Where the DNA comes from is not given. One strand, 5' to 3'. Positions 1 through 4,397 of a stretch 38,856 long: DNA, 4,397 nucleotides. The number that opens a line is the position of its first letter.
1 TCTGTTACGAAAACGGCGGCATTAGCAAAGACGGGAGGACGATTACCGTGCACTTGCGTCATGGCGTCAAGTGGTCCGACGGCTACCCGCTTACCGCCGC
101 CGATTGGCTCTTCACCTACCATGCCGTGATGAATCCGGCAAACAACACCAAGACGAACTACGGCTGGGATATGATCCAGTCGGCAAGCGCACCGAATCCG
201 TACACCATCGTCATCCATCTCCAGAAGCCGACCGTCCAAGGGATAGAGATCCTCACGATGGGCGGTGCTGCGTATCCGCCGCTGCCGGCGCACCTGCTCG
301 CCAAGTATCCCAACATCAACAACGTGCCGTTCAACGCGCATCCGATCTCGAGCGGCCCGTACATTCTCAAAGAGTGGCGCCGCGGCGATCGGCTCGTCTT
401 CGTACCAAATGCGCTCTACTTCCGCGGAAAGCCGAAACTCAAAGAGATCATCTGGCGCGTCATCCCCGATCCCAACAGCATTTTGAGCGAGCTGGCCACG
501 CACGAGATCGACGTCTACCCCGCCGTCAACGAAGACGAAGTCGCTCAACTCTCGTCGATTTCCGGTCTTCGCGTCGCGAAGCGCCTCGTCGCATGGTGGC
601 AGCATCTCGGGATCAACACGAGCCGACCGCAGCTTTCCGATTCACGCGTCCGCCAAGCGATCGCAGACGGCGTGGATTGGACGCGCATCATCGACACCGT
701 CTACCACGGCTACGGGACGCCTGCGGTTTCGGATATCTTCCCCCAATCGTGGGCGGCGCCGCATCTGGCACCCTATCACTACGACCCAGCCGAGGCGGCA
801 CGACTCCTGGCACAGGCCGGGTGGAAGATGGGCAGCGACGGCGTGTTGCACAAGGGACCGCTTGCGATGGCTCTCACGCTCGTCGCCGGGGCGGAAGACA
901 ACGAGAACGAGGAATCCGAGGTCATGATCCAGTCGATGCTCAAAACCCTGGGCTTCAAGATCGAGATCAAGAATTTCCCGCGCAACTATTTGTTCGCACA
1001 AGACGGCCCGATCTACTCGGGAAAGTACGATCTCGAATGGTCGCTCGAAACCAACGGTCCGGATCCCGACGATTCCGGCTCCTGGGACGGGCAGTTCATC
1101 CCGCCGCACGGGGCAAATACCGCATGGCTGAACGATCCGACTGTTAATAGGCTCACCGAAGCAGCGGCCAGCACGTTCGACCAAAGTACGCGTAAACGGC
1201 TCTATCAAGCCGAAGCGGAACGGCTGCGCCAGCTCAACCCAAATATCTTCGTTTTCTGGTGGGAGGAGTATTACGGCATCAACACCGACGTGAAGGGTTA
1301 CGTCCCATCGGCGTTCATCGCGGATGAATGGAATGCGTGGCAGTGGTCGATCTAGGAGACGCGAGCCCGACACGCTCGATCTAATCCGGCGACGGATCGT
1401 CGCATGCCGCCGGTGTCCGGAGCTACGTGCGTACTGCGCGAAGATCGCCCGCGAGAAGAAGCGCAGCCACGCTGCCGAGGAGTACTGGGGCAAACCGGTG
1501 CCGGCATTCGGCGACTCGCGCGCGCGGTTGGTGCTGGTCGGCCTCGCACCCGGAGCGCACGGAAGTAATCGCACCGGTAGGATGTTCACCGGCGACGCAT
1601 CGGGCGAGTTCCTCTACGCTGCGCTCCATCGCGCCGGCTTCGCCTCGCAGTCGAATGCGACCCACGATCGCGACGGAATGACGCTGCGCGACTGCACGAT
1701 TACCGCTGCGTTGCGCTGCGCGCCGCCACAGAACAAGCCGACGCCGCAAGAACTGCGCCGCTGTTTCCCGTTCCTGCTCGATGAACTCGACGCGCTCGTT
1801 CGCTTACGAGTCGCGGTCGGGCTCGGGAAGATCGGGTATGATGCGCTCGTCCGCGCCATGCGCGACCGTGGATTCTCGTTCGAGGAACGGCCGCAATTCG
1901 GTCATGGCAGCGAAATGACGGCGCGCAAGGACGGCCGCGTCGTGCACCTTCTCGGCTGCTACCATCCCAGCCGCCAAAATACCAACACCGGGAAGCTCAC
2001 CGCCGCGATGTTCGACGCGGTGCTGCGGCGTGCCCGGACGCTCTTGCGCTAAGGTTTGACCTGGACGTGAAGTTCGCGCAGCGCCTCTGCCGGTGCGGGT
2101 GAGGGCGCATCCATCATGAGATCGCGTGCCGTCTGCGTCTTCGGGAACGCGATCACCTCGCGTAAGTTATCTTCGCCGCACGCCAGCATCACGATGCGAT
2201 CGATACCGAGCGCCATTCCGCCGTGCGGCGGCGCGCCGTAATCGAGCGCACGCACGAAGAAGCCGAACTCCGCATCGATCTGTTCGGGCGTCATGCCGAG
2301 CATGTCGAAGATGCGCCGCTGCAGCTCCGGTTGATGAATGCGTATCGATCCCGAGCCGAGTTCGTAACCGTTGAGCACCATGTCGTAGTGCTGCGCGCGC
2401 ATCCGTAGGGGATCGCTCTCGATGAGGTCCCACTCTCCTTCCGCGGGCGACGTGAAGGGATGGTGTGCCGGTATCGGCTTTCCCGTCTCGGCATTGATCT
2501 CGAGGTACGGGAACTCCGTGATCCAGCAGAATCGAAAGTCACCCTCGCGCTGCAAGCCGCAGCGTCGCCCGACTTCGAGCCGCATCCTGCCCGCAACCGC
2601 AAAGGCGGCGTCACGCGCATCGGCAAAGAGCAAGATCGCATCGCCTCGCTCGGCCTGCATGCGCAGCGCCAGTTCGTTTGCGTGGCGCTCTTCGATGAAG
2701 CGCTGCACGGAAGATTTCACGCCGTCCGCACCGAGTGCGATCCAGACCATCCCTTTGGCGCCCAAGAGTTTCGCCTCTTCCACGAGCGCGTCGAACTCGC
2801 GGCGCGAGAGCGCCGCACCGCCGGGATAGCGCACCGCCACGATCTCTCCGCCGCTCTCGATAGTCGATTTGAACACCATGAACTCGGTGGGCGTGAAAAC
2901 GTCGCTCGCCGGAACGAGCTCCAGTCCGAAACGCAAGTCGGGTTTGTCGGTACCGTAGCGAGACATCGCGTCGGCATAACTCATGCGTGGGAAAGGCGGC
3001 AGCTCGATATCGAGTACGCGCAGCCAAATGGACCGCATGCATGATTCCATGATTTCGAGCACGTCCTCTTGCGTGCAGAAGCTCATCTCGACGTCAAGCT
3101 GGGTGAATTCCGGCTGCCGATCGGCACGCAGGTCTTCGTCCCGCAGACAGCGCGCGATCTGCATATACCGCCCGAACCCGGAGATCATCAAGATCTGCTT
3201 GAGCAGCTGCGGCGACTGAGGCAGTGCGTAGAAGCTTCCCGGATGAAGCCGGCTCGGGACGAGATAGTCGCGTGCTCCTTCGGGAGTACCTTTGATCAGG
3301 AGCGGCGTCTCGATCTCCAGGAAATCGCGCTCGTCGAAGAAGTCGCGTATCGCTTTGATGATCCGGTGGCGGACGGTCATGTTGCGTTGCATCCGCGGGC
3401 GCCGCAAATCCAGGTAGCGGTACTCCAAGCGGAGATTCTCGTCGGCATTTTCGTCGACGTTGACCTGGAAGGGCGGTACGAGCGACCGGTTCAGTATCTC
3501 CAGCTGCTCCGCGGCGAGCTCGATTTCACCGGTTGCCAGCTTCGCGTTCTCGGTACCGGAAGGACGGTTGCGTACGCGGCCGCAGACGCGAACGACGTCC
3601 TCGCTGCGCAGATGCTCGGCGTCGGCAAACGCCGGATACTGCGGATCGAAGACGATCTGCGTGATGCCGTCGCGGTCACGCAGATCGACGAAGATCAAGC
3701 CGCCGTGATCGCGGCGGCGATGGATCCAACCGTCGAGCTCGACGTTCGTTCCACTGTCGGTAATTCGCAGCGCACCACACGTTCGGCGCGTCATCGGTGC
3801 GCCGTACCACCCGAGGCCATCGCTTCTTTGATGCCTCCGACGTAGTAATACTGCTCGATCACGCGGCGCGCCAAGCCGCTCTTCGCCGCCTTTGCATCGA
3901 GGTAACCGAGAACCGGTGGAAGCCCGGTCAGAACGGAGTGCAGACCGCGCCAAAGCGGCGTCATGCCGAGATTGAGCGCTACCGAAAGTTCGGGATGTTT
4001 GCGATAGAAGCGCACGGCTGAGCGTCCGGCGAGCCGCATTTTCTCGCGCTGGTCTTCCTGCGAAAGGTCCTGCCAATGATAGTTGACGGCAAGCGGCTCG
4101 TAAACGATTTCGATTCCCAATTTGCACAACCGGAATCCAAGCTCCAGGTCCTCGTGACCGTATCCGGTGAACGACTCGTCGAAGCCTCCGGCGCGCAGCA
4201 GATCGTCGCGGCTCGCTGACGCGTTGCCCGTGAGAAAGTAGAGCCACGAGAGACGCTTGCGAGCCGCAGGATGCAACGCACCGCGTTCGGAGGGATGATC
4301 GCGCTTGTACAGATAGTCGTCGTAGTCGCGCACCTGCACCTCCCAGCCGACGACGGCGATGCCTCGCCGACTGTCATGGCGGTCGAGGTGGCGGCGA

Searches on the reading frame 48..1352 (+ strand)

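Call 66: search_protein_families(library=pfam, proteins=[window:48-1352:+], max_evalue=0.0001)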
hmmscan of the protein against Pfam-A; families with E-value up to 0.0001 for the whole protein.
window:48-1352:+ (435 aa): 1 family
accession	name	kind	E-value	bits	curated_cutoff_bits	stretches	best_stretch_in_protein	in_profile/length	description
PF00496.27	SBP_bac_5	-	1.3e-75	255.3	32.4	1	1-343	21-355/368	Bacterial extracellular solute-binding proteins, family 5 Middle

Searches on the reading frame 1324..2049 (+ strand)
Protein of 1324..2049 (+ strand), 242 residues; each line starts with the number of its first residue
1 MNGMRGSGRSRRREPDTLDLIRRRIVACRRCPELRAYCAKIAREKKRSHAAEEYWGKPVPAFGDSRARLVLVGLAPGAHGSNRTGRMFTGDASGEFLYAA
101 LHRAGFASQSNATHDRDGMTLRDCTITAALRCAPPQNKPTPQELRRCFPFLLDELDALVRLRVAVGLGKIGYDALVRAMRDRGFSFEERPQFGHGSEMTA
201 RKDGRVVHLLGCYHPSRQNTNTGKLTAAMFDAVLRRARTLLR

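Call 67: search_protein_families(library=pfam, proteins=[window:1324-2049:+], max_evalue=0.0001)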
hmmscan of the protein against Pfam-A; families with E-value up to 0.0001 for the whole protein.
window:1324-2049:+ (242 aa): 1 family
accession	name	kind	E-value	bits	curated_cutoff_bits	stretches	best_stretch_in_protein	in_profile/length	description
PF03167.25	UDG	-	3.4e-27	95.7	24.3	1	61-236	2-139/141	Uracil DNA glycosylase superfamily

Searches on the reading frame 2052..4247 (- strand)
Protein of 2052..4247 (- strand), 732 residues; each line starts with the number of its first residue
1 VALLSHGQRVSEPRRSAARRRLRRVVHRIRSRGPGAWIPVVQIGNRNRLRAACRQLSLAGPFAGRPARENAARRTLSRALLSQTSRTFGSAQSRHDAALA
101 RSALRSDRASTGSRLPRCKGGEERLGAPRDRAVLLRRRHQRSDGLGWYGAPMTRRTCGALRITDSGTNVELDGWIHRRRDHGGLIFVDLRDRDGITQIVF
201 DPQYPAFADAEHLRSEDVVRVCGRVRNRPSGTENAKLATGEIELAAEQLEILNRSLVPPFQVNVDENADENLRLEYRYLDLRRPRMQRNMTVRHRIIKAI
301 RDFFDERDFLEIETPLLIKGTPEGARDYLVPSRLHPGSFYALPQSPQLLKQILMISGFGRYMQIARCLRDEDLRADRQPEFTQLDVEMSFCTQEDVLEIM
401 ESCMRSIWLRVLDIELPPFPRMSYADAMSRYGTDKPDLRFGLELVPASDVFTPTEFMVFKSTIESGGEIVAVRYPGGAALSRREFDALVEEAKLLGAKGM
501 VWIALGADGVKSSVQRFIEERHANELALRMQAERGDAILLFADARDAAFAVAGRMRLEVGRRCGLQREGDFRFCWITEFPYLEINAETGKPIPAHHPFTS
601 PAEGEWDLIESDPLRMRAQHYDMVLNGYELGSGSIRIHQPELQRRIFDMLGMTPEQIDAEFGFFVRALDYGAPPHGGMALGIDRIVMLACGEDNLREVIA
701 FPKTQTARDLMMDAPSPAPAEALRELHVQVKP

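Call 66: search_protein_families(library=pfam, proteins=[window:2052-4247:-], max_evalue=0.0001)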
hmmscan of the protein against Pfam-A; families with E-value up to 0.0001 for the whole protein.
window:2052-4247:- (732 aa): 3 families
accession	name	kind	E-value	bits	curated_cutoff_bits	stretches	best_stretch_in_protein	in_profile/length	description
PF00152.25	tRNA-synt_2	-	1e-118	396.3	25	1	269-705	1-308/308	tRNA synthetases class II (D, K and N)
PF02938.19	GAD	-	7.3e-19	68.2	23.4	1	459-548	1-91/95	GAD domain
PF01336.31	tRNA_anti-codon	-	8.8e-19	67.7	27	1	169-252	1-75/75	OB-fold nucleic acid binding domain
